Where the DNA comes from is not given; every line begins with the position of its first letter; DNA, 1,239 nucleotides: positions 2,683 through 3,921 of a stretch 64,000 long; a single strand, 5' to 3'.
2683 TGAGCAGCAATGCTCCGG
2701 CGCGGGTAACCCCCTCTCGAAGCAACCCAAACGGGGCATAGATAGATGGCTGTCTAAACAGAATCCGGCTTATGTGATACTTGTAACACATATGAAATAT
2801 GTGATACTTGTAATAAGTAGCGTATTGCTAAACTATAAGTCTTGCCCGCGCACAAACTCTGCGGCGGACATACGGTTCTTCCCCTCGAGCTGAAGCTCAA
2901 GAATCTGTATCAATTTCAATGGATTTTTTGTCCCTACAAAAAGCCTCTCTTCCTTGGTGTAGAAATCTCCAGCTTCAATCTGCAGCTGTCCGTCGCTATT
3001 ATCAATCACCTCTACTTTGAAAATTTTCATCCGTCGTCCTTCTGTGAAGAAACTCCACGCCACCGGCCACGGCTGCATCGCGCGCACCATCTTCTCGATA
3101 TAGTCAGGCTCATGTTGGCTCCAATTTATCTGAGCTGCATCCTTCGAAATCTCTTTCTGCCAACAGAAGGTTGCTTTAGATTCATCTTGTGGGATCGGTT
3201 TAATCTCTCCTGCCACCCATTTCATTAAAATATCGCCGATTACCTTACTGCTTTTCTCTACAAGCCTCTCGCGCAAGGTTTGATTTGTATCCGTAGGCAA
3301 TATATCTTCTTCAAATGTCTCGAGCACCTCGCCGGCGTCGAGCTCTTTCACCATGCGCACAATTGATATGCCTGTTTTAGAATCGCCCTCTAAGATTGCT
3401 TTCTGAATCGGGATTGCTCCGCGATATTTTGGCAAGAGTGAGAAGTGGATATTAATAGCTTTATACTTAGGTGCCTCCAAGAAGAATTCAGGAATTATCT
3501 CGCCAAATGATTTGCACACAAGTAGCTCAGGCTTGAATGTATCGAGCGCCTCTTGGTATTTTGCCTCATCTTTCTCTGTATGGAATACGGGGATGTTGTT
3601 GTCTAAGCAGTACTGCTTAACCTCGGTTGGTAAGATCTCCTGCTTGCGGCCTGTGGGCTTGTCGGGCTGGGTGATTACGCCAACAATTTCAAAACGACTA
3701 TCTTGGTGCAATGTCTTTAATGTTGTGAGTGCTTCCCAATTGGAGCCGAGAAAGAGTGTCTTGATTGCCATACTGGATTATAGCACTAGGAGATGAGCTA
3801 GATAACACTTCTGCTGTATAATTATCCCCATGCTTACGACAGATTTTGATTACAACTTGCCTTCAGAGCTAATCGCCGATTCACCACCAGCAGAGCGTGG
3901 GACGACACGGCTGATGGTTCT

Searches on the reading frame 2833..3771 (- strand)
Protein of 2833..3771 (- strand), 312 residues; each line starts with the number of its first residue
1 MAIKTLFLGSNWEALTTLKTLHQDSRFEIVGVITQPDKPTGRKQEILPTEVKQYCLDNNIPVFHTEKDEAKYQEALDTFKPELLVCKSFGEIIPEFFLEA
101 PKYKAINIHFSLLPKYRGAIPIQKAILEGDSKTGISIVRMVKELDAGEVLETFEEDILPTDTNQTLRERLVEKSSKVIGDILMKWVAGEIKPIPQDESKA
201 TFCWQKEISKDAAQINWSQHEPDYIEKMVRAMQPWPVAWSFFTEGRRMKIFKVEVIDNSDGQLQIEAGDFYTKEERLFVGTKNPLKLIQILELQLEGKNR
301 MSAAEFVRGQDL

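Call 20: find_encoding_contigs(protein=window:2833-3771:-, flank=3000, max_places=10)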
Protein window:2833-3771:- (312 aa): 4 contigs read that carry it; 3 places shown.
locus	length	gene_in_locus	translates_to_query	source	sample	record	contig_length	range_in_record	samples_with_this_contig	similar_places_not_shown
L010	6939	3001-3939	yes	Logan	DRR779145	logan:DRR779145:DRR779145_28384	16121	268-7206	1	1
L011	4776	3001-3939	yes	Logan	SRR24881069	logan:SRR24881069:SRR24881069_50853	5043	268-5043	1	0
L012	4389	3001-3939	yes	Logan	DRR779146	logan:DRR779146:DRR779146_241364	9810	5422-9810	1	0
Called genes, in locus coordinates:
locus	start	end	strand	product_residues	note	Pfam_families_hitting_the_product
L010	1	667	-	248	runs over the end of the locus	PF00590:TP_methylase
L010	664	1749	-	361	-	PF01702:TGT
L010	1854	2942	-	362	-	PF02547:Queuosine_synth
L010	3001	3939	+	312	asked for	PF00551:Formyl_trans_N, PF02911:Formyl_trans_C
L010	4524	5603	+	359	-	-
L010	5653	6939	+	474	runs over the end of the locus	PF13541:ChlI, PF01078:Mg_chelatase, PF13335:Mg_chelatase_C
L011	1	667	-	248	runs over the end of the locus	PF00590:TP_methylase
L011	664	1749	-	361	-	PF01702:TGT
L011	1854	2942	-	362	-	PF02547:Queuosine_synth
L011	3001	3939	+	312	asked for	PF00551:Formyl_trans_N, PF02911:Formyl_trans_C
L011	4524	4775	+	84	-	?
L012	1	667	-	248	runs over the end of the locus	PF00590:TP_methylase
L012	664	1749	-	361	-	PF01702:TGT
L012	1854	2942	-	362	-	PF02547:Queuosine_synth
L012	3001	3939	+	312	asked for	PF00551:Formyl_trans_N, PF02911:Formyl_trans_C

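Call 21: find_homologous_proteins(query=window:2833-3771:-)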
Query window:2833-3771:- (312 aa): 3396 proteins with E <= 0.001 among 4992 candidates; the best 120 are listed.
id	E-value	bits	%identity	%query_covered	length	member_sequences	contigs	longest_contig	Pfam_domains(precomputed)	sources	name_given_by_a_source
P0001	2.9e-206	702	100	100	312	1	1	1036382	PF00551.25,PF02911.24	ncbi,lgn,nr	ncbi:MAG: methionyl-tRNA formyltransferase [Candidatus Dojkabacteria bacterium]|nr:MAG: methionyl-tR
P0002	3.5e-173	593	83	100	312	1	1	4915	PF00551.25,PF02911.24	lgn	-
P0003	7.1e-161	552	77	100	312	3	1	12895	PF00551.25,PF02911.24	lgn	-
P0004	3.1e-136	472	66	100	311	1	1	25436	PF00551.25,PF02911.24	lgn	-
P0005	1.2e-130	453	65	99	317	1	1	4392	PF00551.25,PF02911.24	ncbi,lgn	ncbi:MAG: methionyl-tRNA formyltransferase [Candidatus Dojkabacteria bacterium]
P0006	2.2e-129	449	63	100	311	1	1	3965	PF00551.25,PF02911.24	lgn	-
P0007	3.6e-126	439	64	98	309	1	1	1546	PF00551.25,PF02911.24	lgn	-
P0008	7.2e-125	434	61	98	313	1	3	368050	PF00551.25,PF02911.24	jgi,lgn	jgi:methionyl-tRNA formyltransferase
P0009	1.3e-124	433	58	100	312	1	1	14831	PF00551.25,PF02911.24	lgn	-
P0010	6.1e-124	431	60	100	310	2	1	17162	PF00551.25,PF02911.24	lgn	-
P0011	8.0e-124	431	61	100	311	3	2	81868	PF00551.25,PF02911.24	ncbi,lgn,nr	ncbi:methionyl-tRNA formyltransferase [Candidatus Nomurabacteria bacterium]|nr:methionyl-tRNA formyl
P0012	1.1e-123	430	60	98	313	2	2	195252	PF00551.25,PF02911.24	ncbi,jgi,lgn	-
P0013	2.3e-123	429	64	98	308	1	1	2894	PF00551.25,PF02911.24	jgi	jgi:methionyl-tRNA formyltransferase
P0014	4.8e-123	428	63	99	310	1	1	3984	PF00551.25,PF02911.24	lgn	-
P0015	2.6e-122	426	62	99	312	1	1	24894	PF00551.25,PF02911.24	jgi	-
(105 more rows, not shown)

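Call 23: find_encoding_contigs(protein=P0002, flank=3000, max_places=3)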
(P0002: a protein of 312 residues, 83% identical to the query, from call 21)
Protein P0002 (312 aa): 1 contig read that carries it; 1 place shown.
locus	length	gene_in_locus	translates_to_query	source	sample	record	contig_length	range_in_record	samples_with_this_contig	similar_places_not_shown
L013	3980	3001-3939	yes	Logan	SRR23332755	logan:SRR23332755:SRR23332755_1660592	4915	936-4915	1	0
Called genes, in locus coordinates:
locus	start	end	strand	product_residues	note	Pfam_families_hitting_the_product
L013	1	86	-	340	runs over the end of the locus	?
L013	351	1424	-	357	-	PF02547:Queuosine_synth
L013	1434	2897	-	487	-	PF07719:TPR_2 (faint), PF00515:TPR_1 (faint), PF13424:TPR_12 (faint), PF13181:TPR_8 (faint), PF09234:DUF1963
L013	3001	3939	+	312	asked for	PF00551:Formyl_trans_N, PF02911:Formyl_trans_C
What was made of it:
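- Tried and rejected: Closest relative's rnpB (SRR23332755, Fmt 83%): could not be obtained, because its contig ends 41 nt after fmt (call 23).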

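Call 24: find_encoding_contigs(protein=P0003, flank=3000, max_places=3)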
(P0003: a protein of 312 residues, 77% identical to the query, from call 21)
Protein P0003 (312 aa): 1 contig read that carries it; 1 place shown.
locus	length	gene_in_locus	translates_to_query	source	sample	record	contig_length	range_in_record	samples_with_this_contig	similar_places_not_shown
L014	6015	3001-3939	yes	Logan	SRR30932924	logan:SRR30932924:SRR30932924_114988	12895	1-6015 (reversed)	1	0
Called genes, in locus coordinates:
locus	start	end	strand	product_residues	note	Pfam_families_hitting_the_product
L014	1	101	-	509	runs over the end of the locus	PF12072:RNase_Y_N, PF00013:KH_1 (weak), PF22891:KH_PNO1_2nd (weak), PF01966:HD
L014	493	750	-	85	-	PF07866:DUF1653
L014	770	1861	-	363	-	PF01702:TGT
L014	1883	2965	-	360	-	PF02547:Queuosine_synth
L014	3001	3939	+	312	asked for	PF00551:Formyl_trans_N, PF02911:Formyl_trans_C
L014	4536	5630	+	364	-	-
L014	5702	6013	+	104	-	?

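Call 25: find_encoding_contigs(protein=P0004, flank=3000, max_places=3)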
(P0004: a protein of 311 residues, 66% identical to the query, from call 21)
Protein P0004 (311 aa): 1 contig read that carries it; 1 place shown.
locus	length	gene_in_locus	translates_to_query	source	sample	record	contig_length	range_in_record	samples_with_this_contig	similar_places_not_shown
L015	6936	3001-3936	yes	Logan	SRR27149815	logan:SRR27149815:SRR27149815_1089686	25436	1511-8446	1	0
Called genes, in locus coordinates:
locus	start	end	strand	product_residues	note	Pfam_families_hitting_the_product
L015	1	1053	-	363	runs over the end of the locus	PF01702:TGT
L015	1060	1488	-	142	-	-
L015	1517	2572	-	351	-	PF02547:Queuosine_synth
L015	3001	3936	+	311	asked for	PF00551:Formyl_trans_N, PF02911:Formyl_trans_C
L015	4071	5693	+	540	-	PF00916:Sulfate_transp, PF01740:STAS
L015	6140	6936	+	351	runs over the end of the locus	-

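Call 49: find_homologous_proteins(query=L010:4524-5603:+, max_evalue=1e-10)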
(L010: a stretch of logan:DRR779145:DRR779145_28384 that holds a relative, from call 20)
Query L010:4524-5603:+ (359 aa): 2 proteins with E <= 1e-10 among 8000 candidates.
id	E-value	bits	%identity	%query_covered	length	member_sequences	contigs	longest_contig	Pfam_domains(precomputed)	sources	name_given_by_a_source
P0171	2.4e-224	762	100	100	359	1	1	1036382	-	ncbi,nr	ncbi:MAG: hypothetical protein QY318_02970 [Candidatus Dojkabacteria bacterium]|nr:MAG: hypothetical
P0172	1.9e-127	443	54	100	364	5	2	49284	-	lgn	-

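Call 50: find_encoding_contigs(protein=P0172, flank=10000, max_places=5)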
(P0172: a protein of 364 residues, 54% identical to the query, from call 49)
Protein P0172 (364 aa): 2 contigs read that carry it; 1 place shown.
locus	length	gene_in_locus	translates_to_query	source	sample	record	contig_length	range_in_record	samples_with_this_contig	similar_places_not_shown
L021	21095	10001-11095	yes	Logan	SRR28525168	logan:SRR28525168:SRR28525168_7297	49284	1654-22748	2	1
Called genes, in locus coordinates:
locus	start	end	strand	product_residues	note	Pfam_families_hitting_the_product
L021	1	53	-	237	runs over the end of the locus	PF00696:AA_kinase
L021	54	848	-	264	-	-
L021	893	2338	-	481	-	PF00188:CAP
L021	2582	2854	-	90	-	PF00216:Bac_DNA_binding, PF18291:HU-HIG (weak), PF18289:HU-CCDC81_euk_2 (weak)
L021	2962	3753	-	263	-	PF00149:Metallophos, PF13277:YmdB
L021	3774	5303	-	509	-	PF12072:RNase_Y_N, PF00013:KH_1 (weak), PF22891:KH_PNO1_2nd (weak), PF01966:HD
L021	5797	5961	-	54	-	PF07866:DUF1653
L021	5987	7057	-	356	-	PF01702:TGT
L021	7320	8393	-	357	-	PF02547:Queuosine_synth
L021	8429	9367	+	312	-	PF00551:Formyl_trans_N, PF02911:Formyl_trans_C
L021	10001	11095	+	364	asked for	-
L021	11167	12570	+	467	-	PF13541:ChlI, PF01078:Mg_chelatase, PF13335:Mg_chelatase_C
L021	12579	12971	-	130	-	PF00380:Ribosomal_S9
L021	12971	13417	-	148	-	PF00572:Ribosomal_L13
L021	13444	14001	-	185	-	PF01196:Ribosomal_L17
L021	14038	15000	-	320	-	PF01193:RNA_pol_L, PF01000:RNA_pol_A_bac, PF03118:RNA_pol_A_CTD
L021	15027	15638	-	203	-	PF00163:Ribosomal_S4, PF01479:S4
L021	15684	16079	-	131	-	PF00411:Ribosomal_S11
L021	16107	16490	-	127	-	PF00416:Ribosomal_S13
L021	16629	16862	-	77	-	PF01176:eIF-1a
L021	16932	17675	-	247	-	PF00557:Peptidase_M24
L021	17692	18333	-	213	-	PF00406:ADK, PF13207:AAA_17, PF13671:AAA_33 (faint), PF05191:ADK_lid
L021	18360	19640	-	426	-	PF00344:SecY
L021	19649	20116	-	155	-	PF00828:Ribosomal_L27A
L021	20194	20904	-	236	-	PF00333:Ribosomal_S5, PF03719:Ribosomal_S5_C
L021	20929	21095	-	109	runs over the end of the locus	PF00861:Ribosomal_L18p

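Call 62: find_encoding_contigs(protein=P0005, flank=4000, max_places=2)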
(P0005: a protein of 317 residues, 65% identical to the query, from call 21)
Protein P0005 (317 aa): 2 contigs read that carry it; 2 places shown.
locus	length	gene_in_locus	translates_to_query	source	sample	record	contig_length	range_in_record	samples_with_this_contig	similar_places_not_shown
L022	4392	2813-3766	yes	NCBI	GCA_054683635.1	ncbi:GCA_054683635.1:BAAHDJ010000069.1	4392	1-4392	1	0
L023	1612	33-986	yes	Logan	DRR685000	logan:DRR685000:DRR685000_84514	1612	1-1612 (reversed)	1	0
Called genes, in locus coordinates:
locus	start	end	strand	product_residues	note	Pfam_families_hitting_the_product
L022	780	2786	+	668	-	-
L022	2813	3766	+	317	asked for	PF00551:Formyl_trans_N, PF02911:Formyl_trans_C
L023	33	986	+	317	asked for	PF00551:Formyl_trans_N, PF02911:Formyl_trans_C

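Call 63: find_encoding_contigs(protein=P0010, flank=4000, max_places=2)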
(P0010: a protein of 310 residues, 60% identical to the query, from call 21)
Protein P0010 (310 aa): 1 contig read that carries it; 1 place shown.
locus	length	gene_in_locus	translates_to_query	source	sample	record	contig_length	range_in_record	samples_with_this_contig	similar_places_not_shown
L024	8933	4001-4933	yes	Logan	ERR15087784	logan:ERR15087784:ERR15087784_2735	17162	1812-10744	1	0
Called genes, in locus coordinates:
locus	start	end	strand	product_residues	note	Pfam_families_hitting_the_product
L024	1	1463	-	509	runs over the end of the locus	PF12072:RNase_Y_N, PF00013:KH_1 (weak), PF01966:HD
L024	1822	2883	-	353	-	PF01702:TGT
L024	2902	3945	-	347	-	PF02547:Queuosine_synth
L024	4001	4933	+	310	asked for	PF00551:Formyl_trans_N, PF02911:Formyl_trans_C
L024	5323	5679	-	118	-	-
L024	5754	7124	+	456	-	PF13541:ChlI, PF01078:Mg_chelatase, PF13335:Mg_chelatase_C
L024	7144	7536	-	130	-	PF00380:Ribosomal_S9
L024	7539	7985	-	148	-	PF00572:Ribosomal_L13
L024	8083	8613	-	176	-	PF01196:Ribosomal_L17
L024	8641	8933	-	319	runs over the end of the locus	PF01193:RNA_pol_L, PF01000:RNA_pol_A_bac, PF03118:RNA_pol_A_CTD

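Call 64: find_encoding_contigs(protein=P0008, flank=4000, max_places=2)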
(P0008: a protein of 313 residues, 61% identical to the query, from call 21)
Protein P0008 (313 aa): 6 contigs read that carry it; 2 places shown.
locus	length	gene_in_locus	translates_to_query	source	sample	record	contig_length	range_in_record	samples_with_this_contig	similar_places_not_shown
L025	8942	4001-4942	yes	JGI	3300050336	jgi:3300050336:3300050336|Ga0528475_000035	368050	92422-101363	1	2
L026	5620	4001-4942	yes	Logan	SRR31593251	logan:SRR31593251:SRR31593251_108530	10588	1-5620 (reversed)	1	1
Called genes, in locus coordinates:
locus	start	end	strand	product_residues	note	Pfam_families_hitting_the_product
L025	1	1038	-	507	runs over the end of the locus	PF12072:RNase_Y_N, PF00013:KH_1 (weak), PF01966:HD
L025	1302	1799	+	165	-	PF01936:NYN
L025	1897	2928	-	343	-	PF01702:TGT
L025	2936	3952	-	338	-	PF02547:Queuosine_synth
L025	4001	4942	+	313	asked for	PF00551:Formyl_trans_N, PF02911:Formyl_trans_C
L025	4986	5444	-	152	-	PF01797:Y1_Tnp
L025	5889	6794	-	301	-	PF14257:DUF4349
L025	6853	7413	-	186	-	PF03692:CxxCxxCC (faint)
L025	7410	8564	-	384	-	PF00155:Aminotran_1_2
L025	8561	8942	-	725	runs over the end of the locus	PF04055:Radical_SAM, PF13186:SPASM, PF04055:Radical_SAM, PF13353:Fer4_12 (weak)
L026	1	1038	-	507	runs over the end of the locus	PF12072:RNase_Y_N, PF00013:KH_1 (weak), PF01966:HD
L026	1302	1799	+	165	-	PF01936:NYN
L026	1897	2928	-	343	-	PF01702:TGT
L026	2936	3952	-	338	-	PF02547:Queuosine_synth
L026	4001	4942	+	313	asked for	PF00551:Formyl_trans_N, PF02911:Formyl_trans_C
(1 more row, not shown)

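Call 77: search_protein_families(library=ncbifam, proteins=[L025:4986-5444:-], max_evalue=0.01)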
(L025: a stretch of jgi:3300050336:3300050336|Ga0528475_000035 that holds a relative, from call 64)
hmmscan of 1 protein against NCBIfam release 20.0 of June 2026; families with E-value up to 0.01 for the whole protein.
L025:4986-5444:- (152 aa): 1 family
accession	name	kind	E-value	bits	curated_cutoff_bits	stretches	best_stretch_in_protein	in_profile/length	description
NF047646.1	REP_Tyr_transpos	equivalog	1.3e-16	60.8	80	1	8-142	4-145/146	REP-associated tyrosine transposase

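Call 82: find_encoding_contigs(protein=P0171, flank=10000, max_places=2)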
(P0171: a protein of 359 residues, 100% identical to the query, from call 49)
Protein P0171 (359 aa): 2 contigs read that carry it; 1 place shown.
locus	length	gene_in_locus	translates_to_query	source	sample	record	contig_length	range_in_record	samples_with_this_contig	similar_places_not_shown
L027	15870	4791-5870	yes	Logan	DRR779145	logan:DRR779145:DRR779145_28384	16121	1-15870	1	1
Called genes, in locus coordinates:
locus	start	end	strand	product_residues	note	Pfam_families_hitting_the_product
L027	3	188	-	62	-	?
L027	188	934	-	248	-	PF00590:TP_methylase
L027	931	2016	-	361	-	PF01702:TGT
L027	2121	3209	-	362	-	PF02547:Queuosine_synth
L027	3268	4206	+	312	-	PF00551:Formyl_trans_N, PF02911:Formyl_trans_C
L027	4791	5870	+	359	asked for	-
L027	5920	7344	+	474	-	PF13541:ChlI, PF01078:Mg_chelatase, PF13335:Mg_chelatase_C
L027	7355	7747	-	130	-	PF00380:Ribosomal_S9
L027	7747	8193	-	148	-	PF00572:Ribosomal_L13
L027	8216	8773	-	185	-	PF01196:Ribosomal_L17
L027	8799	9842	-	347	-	PF01193:RNA_pol_L, PF01000:RNA_pol_A_bac, PF03118:RNA_pol_A_CTD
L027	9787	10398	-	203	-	PF00163:Ribosomal_S4, PF01479:S4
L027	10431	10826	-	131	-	PF00411:Ribosomal_S11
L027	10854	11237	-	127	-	PF00416:Ribosomal_S13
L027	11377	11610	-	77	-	PF01176:eIF-1a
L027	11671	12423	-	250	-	PF00557:Peptidase_M24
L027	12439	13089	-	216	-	PF00406:ADK, PF13207:AAA_17, PF05191:ADK_lid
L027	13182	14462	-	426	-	PF00344:SecY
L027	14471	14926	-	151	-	PF00828:Ribosomal_L27A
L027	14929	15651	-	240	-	PF00333:Ribosomal_S5, PF03719:Ribosomal_S5_C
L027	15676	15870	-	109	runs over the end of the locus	PF00861:Ribosomal_L18p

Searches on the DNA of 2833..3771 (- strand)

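Call 26: search_rna_families(sources=[L013, L014, L015], threshold=gathering, show_alignments=2)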
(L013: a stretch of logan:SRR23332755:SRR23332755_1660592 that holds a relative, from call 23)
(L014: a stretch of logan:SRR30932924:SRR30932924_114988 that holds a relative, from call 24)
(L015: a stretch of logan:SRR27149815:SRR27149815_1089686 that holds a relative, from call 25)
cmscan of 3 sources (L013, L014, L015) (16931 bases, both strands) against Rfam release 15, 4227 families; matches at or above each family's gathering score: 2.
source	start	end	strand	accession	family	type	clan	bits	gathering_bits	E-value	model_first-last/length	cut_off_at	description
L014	4003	4401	-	RF00010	RNaseP_bact_a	Gene; ribozyme;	CL00002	158.8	100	7.2e-50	1-367/367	no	Bacterial RNase P class A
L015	5722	6056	-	RF00010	RNaseP_bact_a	Gene; ribozyme;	CL00002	153.6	100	4e-48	1-367/367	no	Bacterial RNase P class A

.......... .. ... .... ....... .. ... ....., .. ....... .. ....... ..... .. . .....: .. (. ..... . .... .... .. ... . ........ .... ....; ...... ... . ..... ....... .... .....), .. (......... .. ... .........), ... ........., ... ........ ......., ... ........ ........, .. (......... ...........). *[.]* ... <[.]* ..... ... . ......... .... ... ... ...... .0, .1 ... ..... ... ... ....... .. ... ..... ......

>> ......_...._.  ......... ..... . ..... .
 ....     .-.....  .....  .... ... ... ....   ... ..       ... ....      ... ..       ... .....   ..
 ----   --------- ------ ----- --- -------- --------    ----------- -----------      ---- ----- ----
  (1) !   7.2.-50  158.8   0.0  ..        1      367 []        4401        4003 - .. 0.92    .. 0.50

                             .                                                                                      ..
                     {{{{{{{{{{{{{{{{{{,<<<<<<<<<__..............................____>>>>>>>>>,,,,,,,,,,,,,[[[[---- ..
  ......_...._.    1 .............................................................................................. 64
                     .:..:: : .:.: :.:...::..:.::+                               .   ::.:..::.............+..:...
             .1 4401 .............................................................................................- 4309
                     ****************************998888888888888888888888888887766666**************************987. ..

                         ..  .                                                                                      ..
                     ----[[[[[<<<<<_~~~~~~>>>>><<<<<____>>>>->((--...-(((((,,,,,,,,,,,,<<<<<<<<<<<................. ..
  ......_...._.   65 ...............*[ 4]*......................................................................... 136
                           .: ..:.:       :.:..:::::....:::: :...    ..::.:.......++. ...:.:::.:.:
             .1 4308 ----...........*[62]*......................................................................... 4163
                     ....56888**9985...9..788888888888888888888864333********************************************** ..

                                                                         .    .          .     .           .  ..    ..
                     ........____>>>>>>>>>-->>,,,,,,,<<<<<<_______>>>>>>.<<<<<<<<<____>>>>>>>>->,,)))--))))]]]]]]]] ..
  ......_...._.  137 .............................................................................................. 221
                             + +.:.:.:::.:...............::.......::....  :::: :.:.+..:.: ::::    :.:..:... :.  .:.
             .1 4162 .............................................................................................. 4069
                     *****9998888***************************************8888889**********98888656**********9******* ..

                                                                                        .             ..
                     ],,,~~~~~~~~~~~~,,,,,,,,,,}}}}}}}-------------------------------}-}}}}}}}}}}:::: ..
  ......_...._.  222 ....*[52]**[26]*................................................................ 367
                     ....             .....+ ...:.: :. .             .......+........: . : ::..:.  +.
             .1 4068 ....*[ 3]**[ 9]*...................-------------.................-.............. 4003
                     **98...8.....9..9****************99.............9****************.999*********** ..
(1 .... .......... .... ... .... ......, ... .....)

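Call 65: search_rna_families(sources=[L022, L023, L024, L025, L026], threshold=gathering, show_alignments=0)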
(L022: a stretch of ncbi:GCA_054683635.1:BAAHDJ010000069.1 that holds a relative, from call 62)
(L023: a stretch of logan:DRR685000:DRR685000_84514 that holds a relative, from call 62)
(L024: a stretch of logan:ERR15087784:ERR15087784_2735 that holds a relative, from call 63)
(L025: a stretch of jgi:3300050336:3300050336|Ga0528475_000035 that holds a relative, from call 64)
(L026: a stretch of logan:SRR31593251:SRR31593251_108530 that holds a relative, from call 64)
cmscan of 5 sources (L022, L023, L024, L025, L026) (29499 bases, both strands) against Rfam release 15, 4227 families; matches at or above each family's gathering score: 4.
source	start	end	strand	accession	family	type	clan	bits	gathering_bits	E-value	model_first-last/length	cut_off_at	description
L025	5568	5870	-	RF00010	RNaseP_bact_a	Gene; ribozyme;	CL00002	151.8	100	2.9e-47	1-367/367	no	Bacterial RNase P class A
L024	4969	5273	-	RF00010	RNaseP_bact_a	Gene; ribozyme;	CL00002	150.7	100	7e-47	1-367/367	no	Bacterial RNase P class A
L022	3835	4349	-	RF00010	RNaseP_bact_a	Gene; ribozyme;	CL00002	132.8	100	8.1e-41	1-367/367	no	Bacterial RNase P class A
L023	1055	1569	-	RF00010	RNaseP_bact_a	Gene; ribozyme;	CL00002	132.8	100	8.1e-41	1-367/367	no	Bacterial RNase P class A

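Call 67: search_rna_families(source=L022, start=3780, end=4392, threshold=gathering, show_alignments=1)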
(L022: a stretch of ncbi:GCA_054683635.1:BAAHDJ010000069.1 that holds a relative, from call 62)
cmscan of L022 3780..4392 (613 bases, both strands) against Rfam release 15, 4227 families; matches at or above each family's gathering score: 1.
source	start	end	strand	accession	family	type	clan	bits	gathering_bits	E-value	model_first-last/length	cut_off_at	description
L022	3835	4349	-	RF00010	RNaseP_bact_a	Gene; ribozyme;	CL00002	132.8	100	1.7e-42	1-367/367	no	Bacterial RNase P class A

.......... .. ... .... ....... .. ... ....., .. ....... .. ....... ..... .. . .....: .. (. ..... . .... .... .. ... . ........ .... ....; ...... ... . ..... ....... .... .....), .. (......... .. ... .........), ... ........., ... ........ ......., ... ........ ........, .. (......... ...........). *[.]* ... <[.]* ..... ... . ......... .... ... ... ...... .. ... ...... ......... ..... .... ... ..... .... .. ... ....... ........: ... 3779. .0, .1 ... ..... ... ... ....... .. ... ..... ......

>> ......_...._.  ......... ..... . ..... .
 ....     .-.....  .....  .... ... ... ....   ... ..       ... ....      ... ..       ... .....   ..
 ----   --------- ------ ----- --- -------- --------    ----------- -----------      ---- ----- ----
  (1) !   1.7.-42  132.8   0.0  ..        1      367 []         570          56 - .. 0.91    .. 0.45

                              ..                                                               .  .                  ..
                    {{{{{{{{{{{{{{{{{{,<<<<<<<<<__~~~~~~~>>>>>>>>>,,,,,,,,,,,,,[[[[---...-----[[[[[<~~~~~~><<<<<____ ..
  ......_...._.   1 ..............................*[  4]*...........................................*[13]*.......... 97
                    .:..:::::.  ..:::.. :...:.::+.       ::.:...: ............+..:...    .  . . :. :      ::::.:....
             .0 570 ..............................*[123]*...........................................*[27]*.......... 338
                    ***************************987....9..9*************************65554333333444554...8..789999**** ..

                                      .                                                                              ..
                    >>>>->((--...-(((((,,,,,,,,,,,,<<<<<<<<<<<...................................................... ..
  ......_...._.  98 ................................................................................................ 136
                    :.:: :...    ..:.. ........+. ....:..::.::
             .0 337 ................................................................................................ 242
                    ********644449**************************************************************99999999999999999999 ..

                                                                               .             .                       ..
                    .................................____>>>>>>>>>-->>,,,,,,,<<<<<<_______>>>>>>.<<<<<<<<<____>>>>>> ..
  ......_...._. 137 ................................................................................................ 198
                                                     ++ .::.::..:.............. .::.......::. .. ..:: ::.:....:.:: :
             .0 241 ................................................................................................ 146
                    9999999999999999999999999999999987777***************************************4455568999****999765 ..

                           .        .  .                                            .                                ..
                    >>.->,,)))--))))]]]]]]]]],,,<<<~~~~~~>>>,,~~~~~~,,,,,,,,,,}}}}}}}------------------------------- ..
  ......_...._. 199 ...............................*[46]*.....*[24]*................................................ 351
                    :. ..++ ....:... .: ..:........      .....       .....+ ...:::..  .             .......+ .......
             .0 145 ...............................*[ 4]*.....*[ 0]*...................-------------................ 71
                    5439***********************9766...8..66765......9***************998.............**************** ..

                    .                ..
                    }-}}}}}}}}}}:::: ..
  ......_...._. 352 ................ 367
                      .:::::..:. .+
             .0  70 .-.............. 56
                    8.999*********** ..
